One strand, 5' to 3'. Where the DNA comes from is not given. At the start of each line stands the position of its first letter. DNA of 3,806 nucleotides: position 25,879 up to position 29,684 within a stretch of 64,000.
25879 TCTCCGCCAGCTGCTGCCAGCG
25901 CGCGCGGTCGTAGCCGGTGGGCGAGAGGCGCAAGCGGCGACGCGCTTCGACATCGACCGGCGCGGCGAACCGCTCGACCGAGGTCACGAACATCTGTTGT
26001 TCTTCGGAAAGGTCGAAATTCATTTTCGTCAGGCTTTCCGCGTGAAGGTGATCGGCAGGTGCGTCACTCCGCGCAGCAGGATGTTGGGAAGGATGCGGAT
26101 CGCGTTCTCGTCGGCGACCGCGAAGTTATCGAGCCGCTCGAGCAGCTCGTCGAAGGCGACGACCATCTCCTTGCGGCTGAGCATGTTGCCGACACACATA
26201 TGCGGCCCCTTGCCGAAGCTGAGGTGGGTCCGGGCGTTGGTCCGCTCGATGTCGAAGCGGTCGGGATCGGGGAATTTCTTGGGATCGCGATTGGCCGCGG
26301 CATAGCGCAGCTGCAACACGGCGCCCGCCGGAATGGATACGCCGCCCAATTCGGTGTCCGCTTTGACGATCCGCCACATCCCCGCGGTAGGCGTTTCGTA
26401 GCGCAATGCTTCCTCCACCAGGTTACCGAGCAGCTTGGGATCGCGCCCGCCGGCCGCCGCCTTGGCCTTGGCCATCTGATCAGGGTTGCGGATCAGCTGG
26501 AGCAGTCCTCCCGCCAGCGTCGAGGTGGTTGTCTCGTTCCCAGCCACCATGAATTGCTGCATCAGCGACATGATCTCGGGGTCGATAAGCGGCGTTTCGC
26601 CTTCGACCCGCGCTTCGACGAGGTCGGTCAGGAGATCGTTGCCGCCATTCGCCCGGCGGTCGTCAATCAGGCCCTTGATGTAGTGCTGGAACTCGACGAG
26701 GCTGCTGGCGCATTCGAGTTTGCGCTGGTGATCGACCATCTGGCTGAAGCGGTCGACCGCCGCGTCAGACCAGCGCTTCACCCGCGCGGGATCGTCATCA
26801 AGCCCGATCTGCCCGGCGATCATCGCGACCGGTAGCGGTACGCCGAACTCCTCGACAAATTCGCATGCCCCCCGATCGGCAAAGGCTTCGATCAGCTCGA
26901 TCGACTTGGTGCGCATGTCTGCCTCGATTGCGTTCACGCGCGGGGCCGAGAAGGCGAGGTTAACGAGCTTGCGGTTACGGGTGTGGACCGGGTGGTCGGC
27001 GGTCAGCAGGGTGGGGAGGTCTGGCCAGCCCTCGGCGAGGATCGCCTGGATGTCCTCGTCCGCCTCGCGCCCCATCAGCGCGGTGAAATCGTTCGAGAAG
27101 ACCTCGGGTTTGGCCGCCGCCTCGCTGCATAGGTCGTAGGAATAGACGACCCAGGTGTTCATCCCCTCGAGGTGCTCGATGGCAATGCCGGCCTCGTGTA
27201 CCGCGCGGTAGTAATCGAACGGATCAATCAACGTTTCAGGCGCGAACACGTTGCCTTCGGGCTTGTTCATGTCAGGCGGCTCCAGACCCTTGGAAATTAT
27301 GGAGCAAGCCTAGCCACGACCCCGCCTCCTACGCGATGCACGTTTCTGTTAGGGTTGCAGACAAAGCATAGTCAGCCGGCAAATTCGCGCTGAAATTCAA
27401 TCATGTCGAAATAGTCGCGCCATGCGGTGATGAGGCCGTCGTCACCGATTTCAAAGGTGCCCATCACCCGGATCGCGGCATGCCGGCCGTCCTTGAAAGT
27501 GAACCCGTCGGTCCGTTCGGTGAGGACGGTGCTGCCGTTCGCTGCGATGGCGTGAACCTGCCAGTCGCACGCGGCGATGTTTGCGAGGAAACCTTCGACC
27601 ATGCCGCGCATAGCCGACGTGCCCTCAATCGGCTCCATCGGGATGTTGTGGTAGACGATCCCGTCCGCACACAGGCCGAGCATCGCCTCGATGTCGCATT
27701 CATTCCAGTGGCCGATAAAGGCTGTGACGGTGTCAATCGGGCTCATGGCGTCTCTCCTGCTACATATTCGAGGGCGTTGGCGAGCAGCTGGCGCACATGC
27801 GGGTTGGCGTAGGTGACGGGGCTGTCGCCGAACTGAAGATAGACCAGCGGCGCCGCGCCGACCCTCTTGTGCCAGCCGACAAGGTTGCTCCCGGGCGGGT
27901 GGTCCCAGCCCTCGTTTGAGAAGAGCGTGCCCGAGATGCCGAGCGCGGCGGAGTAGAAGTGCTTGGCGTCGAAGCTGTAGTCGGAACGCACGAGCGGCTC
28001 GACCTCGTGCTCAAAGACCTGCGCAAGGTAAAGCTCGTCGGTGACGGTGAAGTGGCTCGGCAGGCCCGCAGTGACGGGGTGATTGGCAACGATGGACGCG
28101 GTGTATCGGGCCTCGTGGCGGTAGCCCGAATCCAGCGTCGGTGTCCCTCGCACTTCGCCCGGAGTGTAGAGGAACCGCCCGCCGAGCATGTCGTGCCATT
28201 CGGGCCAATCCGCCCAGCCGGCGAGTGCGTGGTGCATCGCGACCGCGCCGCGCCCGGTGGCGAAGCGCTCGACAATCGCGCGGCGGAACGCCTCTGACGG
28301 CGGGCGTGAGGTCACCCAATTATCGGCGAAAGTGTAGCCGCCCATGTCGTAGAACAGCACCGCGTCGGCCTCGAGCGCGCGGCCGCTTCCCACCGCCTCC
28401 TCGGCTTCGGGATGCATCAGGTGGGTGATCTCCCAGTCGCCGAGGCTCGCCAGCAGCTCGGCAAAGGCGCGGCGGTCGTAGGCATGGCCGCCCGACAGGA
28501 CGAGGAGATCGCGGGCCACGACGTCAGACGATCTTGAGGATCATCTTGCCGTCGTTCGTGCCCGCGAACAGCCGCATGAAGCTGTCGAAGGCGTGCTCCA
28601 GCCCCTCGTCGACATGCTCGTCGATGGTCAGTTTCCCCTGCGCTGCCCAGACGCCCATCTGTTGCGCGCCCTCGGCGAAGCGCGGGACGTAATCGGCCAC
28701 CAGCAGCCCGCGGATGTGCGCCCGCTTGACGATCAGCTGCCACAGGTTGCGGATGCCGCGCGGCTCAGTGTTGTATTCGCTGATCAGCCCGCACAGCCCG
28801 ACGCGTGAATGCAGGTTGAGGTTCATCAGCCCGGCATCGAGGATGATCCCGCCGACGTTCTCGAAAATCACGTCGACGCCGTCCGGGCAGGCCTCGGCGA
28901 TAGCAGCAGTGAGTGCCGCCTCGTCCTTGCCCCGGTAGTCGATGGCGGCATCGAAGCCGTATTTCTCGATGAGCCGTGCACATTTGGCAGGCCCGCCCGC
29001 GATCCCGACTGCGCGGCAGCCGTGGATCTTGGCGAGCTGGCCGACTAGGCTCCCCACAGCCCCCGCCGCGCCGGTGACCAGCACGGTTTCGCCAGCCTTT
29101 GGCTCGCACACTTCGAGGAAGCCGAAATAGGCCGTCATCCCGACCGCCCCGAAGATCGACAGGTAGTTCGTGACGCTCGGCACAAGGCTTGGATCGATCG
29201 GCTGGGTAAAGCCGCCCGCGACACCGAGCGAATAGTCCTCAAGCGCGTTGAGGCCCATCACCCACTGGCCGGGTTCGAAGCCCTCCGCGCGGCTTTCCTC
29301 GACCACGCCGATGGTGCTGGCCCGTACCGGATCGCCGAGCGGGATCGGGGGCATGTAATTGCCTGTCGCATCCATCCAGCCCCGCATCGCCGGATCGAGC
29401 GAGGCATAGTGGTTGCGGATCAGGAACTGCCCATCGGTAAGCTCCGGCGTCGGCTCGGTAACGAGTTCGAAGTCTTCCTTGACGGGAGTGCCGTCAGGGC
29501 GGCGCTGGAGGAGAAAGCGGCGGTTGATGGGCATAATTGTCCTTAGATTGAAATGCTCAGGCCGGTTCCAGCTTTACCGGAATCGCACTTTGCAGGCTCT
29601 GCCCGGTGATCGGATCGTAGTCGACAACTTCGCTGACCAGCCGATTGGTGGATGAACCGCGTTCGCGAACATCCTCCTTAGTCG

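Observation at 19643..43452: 27-gene redox and lipid-oxidation island with no recognisable regulator, transporter, CoA ligase, hydratase or P450 redox partner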

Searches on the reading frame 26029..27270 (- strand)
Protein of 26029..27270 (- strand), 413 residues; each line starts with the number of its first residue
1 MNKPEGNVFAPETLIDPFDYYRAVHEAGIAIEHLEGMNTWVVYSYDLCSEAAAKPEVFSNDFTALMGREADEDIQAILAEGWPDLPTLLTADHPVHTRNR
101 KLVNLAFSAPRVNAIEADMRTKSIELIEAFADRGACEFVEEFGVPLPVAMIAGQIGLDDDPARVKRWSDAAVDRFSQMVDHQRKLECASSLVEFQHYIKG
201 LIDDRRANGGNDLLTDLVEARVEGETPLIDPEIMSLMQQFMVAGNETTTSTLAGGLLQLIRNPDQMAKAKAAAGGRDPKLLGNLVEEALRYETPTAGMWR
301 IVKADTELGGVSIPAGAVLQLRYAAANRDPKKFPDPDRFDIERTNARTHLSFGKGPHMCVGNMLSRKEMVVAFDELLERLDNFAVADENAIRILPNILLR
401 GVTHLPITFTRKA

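Call 5: search_protein_families(library=pfam, proteins=[window:26029-27270:-], max_evalue=0.001)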
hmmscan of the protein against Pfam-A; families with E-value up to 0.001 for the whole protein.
window:26029-27270:- (413 aa): 1 family
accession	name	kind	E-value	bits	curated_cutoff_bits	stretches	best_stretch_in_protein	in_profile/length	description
PF00067.27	p450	-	3.8e-31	108.8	22.8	1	207-381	235-433/462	Cytochrome P450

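Call 18: search_protein_families(library=ncbifam, proteins=[window:26029-27270:-], max_evalue=0.00001)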
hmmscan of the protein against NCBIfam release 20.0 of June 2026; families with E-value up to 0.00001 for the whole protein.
window:26029-27270:- (413 aa): 9 families
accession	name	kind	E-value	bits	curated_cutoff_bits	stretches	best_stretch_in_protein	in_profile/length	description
TIGR04538.1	P450_cycloAA_1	subfamily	3.6e-46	157.8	500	1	7-407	1-392/395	cytochrome P450, cyclodipeptide synthase-associated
NF041177.1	Cyp119_Thmprot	equivalog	8.2e-44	149.9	680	1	38-407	19-364/368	cytochrome P450 Cyp119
NF045816.1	PentlenlactSyn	equivalog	1.1e-38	133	700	1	94-409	89-396/396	pentalenolactone synthase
NF041802.1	P450_SolI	exception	3.7e-33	114.6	850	1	88-397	109-411/424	solanimycin biosynthesis cytochrome P450 SolI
TIGR04458.1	CYP450_TxtE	equivalog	6.3e-32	110.7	500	1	11-407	7-400/403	4-nitrotryptophan synthase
TIGR04515.1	P450_rel_GT_act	subfamily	6.3e-28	98.2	343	1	16-407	32-385/386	P450-derived glycosyltransferase activator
NF050147.1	aminopyruv_ApyO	equivalog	6.4e-24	84.4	525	1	93-401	85-413/444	RiPP biosynthesis cytochrome P450 ApyO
NF045812.1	PentlenOxigase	equivalog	6.7e-19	68.1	800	1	88-380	83-409/444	pentalenene oxygenase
NF051859.1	AlbFlvMonOxTrpSyn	equivalog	4.4e-18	65.1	700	1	90-380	102-427/457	bifunctional albaflavenone monooxygenase/terpene synthase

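Call 19: search_solved_structures(query=window:26029-27270:-, max_evalue=1e-30)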
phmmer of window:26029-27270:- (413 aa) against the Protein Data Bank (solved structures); distinct sequences matched with E-value up to 1e-30: 184 (the best 60 are shown).
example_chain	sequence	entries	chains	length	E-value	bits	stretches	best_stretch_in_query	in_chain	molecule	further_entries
7p5t_A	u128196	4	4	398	6.6e-58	199.7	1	81-411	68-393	Steroid C26-monooxygenase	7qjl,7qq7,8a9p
2xkr_A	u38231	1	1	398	6.6e-58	199.7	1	81-411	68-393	PUTATIVE CYTOCHROME P450 142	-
8a6w_B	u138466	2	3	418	7.8e-58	199.4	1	81-411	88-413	Steroid C26-monooxygenase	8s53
7wex_A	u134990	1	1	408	1e-55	192.5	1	13-409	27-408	Cytochrome P450 hydroxylase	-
8vxi_A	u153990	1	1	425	3.5e-54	187.4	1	35-410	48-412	CYP125MRCA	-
7smz_A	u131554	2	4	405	5.1e-54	186.9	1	84-411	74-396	Cytochrome P450 142A3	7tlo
1z8q_A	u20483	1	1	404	1.7e-53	185.1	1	27-408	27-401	6-deoxyerythronolide B hydroxylase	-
8vxg_A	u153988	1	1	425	4.4e-53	183.8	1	35-410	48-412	CYP125MRCA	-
1z8p_A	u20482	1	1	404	6.2e-53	183.3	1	27-408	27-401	6-deoxyerythronolide B hydroxylase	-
1jip_A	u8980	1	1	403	6.2e-53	183.3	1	27-408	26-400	CYTOCHROME P450 107A1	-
7sh5_A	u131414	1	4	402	6.8e-53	183.2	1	84-411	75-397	Cytochrome P450 142A3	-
1z8o_A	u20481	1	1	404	8.8e-53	182.8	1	27-408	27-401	6-deoxyerythronolide B hydroxylase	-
1jio_A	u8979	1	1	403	8.8e-53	182.8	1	27-408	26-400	CYTOCHROME P450 107A1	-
2yoo_A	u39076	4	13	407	1.4e-52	182.1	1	81-412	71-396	P450 HEME-THIOLATE PROTEIN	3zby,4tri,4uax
5gwe_A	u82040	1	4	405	5.7e-52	180.1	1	10-409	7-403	Cytochrome P450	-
1egy_A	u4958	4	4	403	6.1e-52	180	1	20-408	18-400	CYTOCHROME P450ERYF | CYTOCHROME P450 107A1 | CYTOCHROME P450 ERYF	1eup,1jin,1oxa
5xjn_A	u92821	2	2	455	7.7e-52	179.7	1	9-409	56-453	Cytochrome P450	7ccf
5hdi_A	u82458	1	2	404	1.7e-51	178.6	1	6-407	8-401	Cytochrome P450 144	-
6gk5_A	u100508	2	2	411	5.3e-51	177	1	8-409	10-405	Cytochrome P450 CYP267B1 protein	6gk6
6gmf_A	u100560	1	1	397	1.1e-50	175.9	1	85-410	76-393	Putative cytochrome P450 hydroxylase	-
2whw_A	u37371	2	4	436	5.2e-50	173.7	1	14-411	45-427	CYTOCHROME P450 MONOOXYGENASE | CYTOCHROME P450 HYDROXYLASE PIKC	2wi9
2vz7_A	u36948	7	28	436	5.2e-50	173.7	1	14-411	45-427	CYTOCHROME P450 MONOOXYGENASE | CYTOCHROME P450 HYDROXYLASE PIKC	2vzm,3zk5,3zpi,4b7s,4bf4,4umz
2bvj_A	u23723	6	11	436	7.6e-50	173.1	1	14-411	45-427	CYTOCHROME P450 MONOOXYGENASE | CYTOCHROME P450 HYDROXYLASE PIKC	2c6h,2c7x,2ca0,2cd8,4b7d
8gue_A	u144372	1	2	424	8.4e-50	173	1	14-411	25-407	Cytochrome P450 monooxygenase PikC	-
7xbm_A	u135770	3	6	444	1e-49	172.8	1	14-411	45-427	Cytochrome P450 monooxygenase PikC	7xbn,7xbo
8w6z_A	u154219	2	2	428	5.9e-48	166.9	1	8-408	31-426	Cytochrome P450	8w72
8fjo_A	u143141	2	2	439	2.1e-46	161.8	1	26-411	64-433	Cytochrome P450 124A1, Cyp124A1 | Cytochrome P450 124A1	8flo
6cvc_A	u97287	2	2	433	3.3e-46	161.1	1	25-411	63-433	Cytochrome P450 124A1, Cyp124A1 | Cytochrome P450 124A1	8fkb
8gdi_A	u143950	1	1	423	8e-46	159.9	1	25-409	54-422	Cytochrome P450 124A1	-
8z9s_A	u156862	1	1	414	1.9e-45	158.7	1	89-409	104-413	Cytochrome P450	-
8eul_A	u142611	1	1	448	2.2e-45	158.5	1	16-411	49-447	Cytochrome P450-terp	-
5ofq_A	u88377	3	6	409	2.9e-45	158.1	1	10-409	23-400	Cytochrome P450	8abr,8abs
2wm4_A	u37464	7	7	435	3.3e-45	157.9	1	35-409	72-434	PUTATIVE CYTOCHROME P450 124 | Methyl-branched lipid omega-hydroxylase | CYP124 in complex with inhibitor carbethoxyhexyl imidazole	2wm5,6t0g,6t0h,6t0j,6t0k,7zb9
5cje_A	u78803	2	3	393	4.4e-45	157.4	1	36-408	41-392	Cytochrome P450 hydroxylase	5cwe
1cpt_A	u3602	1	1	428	6e-45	157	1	16-411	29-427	CYTOCHROME P450-TERP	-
8euh_A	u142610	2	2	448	7.1e-45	156.8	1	16-411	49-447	Cytochrome P450-terp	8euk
8yhn_A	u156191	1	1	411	1.9e-44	155.3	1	87-407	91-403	Cytochrome P450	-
5y1i_A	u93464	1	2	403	3.3e-44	154.6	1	86-408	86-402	Cytochrome P450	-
3tkt_A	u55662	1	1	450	1.1e-43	152.8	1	12-389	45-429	Cytochrome P450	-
4e2p_A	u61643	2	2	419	8.9e-43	149.9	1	31-408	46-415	Cytochrome P450 107B1 (P450CVIIB1)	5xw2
9lw0_A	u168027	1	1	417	1e-42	149.7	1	28-410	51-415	Cytochrome P450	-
4mm0_A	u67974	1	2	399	1.5e-42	149.2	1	87-409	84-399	P450-like monooxygenase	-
3r9b_A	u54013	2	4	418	3.4e-42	147.9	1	10-407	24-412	CYTOCHROME P450 164A2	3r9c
7ayx_A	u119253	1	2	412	6.6e-42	147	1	30-409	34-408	Cytochrome P450 113A1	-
6dcd_A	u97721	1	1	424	9.4e-42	146.5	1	79-410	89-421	Cytochrome P450 150A6 Cyp150A6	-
4yzr_A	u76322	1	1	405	1.3e-41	146.1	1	39-410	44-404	Polyketide biosynthesis cytochrome P450 PksS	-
8jnp_A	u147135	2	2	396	1.3e-41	146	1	9-408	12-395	Cytochrome P450 CftA | Cytochrome P450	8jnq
3ejb_B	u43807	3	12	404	1.9e-41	145.5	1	88-410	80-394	Biotin biosynthesis cytochrome P450-like enzyme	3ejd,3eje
9kpu_A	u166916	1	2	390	2.1e-41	145.3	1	65-409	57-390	Cytochrome P450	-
9kpp_A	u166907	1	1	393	2.2e-41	145.3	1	65-409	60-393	Cytochrome P450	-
5z9i_A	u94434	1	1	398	3.5e-41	144.6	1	31-408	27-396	Putative P450-like enzyme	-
5l90_A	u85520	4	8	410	5.1e-41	144.1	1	11-383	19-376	Cytochrome P450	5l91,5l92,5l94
6ldl_A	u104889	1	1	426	6.5e-41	143.7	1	11-407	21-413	Cytochrome P450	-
9vgn_A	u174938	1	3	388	6.9e-41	143.7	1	33-389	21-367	Cytochrome P450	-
7qan_AAA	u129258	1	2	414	8.2e-41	143.4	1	85-387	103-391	Cytochrome P450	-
6gii_A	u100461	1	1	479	9.8e-41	143.1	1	11-407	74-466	Cytochrome P450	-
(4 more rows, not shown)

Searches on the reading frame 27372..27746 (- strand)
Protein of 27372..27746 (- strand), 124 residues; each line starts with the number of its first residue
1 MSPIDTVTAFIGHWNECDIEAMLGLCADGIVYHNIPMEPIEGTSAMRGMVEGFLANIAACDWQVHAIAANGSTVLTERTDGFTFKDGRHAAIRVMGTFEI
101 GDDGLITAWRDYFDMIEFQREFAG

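Call 5: search_protein_families(library=pfam, proteins=[window:27372-27746:-], max_evalue=0.001)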
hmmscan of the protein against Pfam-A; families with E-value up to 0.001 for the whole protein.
window:27372-27746:- (124 aa): 3 families
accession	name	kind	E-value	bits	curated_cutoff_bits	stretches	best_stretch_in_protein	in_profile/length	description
PF07858.18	LEH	-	4.3e-19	69.5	24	1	2-118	2-116/122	Limonene-1,2-epoxide hydrolase catalytic domain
PF12680.13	SnoaL_2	-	1.2e-17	64.9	27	1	7-109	1-102/102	SnoaL-like domain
PF07366.18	SnoaL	-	7.1e-07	29.5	28.4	1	6-119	3-123/126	SnoaL-like polyketide cyclase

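Call 75: search_protein_families(library=ncbifam, proteins=[window:27372-27746:-], max_evalue=0.0001)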
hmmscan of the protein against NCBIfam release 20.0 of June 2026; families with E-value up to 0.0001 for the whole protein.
window:27372-27746:- (124 aa): 1 family
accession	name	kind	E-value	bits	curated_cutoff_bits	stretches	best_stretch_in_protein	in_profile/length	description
TIGR02096.1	TIGR02096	subfamily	1.5e-05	25.3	97.1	0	7-122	4-128/129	ketosteroid isomerase-related protein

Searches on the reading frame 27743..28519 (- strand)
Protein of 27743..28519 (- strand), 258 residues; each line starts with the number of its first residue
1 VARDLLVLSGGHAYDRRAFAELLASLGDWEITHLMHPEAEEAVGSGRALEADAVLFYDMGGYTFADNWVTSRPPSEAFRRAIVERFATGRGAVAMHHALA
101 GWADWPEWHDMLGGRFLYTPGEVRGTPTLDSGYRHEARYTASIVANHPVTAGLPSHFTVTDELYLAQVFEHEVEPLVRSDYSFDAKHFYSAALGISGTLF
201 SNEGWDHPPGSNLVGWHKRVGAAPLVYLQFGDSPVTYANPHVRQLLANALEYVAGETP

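Call 5: search_protein_families(library=pfam, proteins=[window:27743-28519:-], max_evalue=0.001)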
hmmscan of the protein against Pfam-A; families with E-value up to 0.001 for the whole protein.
window:27743-28519:- (258 aa): 1 family
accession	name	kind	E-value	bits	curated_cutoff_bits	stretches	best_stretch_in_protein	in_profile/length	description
PF06283.17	ThuA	-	2.9e-20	73.9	33.4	1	71-253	61-209/209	Trehalose utilisation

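Call 18: search_protein_families(library=ncbifam, proteins=[window:27743-28519:-], max_evalue=0.00001)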
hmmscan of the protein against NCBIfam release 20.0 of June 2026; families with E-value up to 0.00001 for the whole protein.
window:27743-28519:- (258 aa): 0 families

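Call 70: search_dna_similar(query=window:27743-28519:-, collection=plasmids, mode=protein, max_evalue=1e-20, max_rows=25)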
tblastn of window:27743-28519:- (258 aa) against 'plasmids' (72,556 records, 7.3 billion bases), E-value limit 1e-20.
Records with a match: 21; places in all: 23; records where one place covers at least 80% of the query: 21.
Best place of each record, by identity: <60% 21.
By first word of the organism name: Novosphingobium 8; Paracoccus 5; Rhodococcus 4; Croceicoccus 2; Terrarubrum 1; Agrobacterium 1.
By predicted mobility (MOB-suite, as given by PLSDB): non-mobilizable 15; conjugative 3; mobilizable 3.
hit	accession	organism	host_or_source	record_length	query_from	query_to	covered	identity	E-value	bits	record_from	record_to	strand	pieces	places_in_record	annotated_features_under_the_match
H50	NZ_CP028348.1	Novosphingobium sp. THN1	cell culture,surface water of Lake Taihu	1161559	5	254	97%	47.2%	7e-65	225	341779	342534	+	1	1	record has no annotation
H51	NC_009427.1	Novosphingobium aromaticivorans DSM 12444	-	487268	4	254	97%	46.6%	3e-67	232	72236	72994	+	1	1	ThuA domain-containing protein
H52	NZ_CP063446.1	Novosphingobium sp. ES2-1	mixed culture,activated sludge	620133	5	254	97%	46.8%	4e-65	226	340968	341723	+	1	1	ThuA domain-containing protein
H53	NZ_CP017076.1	Novosphingobium resinovorum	single cell,soil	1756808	5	254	97%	45.7%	6e-63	219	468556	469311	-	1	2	none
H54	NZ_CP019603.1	Croceicoccus marinus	-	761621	5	258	98%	44.5%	7e-61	214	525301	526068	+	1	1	ThuA domain-containing protein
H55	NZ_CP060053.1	Croceicoccus marinus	prokaryote,marine sediment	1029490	5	258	98%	44.1%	5e-60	211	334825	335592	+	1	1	none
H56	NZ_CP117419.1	Novosphingobium humi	Single cell,Soil from military shooting ...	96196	6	256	97%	43.9%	6e-60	211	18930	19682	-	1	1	ThuA domain-containing protein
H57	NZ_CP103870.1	Novosphingobium humi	pure culture,soil biofilm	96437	6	256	97%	43.9%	2e-59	209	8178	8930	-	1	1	ThuA domain-containing protein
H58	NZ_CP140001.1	Novosphingobium capsulatum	-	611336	6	254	97%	43.9%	4e-55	197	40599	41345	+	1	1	ThuA domain-containing protein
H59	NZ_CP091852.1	Terrarubrum flagellatum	cell culture,forest soil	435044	1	256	99%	38.9%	8e-52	187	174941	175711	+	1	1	ThuA domain-containing protein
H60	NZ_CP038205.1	Paracoccus pantotrophus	single cell,soil associated with ...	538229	5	253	97%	40.0%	2e-45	169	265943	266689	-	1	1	ThuA domain-containing protein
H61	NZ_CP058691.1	Paracoccus pantotrophus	pure culture,sewage sludge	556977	5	253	97%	40.0%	2e-45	169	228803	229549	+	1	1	ThuA domain-containing protein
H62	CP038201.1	Paracoccus ferrooxidans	single cell,bioreactor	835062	5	253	97%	40.0%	2e-45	169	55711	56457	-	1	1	ThuA domain-containing protein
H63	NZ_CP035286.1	Paracoccus versutus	whole organism,soil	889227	5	253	97%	40.0%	2e-45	169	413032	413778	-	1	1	ThuA domain-containing protein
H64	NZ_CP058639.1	Rhodococcus sp. ZPP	cell culture,soil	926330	3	254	98%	39.3%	2e-44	166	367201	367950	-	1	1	ThuA domain-containing protein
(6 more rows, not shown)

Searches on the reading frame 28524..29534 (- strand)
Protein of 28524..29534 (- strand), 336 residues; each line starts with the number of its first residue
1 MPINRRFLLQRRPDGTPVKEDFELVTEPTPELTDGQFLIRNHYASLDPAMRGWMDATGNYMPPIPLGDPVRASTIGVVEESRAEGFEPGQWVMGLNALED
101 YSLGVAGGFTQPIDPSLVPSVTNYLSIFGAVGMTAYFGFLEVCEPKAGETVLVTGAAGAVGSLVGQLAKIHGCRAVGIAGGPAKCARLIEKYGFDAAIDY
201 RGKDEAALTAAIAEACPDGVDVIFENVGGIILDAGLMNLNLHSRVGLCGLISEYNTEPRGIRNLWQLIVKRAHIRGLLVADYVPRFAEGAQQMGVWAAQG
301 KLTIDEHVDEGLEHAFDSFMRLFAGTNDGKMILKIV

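Call 6: search_protein_families(library=pfam, proteins=[window:28524-29534:-], max_evalue=0.001)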
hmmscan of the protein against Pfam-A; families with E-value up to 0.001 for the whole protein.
window:28524-29534:- (336 aa): 3 families
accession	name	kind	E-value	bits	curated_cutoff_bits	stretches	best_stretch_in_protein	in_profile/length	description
PF16884.10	ADH_N_2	-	3.1e-34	117.6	31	1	5-106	1-102/108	N-terminal domain of oxidoreductase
PF00107.32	ADH_zinc_N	-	1.6e-17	64.1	31.8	1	159-286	1-120/129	Zinc-binding dehydrogenase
PF13602.12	ADH_zinc_N_2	-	2e-06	29.2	27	1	193-333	2-134/134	Zinc-binding dehydrogenase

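Call 53: search_protein_families(library=ncbifam, proteins=[window:28524-29534:-], max_evalue=0.00001)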
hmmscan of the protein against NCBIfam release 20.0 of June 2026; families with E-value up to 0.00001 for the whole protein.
window:28524-29534:- (336 aa): 9 families
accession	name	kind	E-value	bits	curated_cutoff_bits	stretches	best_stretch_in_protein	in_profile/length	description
NF058644.1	CurcmRedCuraProt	equivalog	2.4e-96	322.8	440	1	5-335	1-333/336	NADPH-dependent curcumin/dihydrocurcumin reductase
TIGR02825.1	B4_12hDH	equivalog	1.3e-48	166.1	579.85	1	7-333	6-326/327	leukotriene B4 12-hydroxydehydrogenase/15-oxo-prostaglandin 13-reductase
TIGR02824.1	quinone_pig3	subfamily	1e-17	64.2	296.8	1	20-334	13-324/325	putative NAD(P)H quinone oxidoreductase, PIG3 family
NF041172.1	AcrlCoa_red_Thmprot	equivalog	1.1e-11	44.2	500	1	145-251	160-258/334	acryloyl-CoA reductase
NF010344.0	PRK13771.1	subfamily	8.7e-11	41.4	349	1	142-277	157-280/334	putative alcohol dehydrogenase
TIGR02823.1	oxido_YhdH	subfamily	1.8e-08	33.6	297.25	1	31-254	23-247/324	acrylyl-CoA reductase family protein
NF008024.0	PRK10754.1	subfamily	1.2e-07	31.1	348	1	132-239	125-229/327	NADPH:quinone reductase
TIGR01751.1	crot-CoA-red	equivalog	2.4e-06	26.5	378.55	1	144-204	186-245/398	crotonyl-CoA carboxylase/reductase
NF003808.0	PRK05396.1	equivalog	4e-06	26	380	1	146-276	162-285/341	L-threonine 3-dehydrogenase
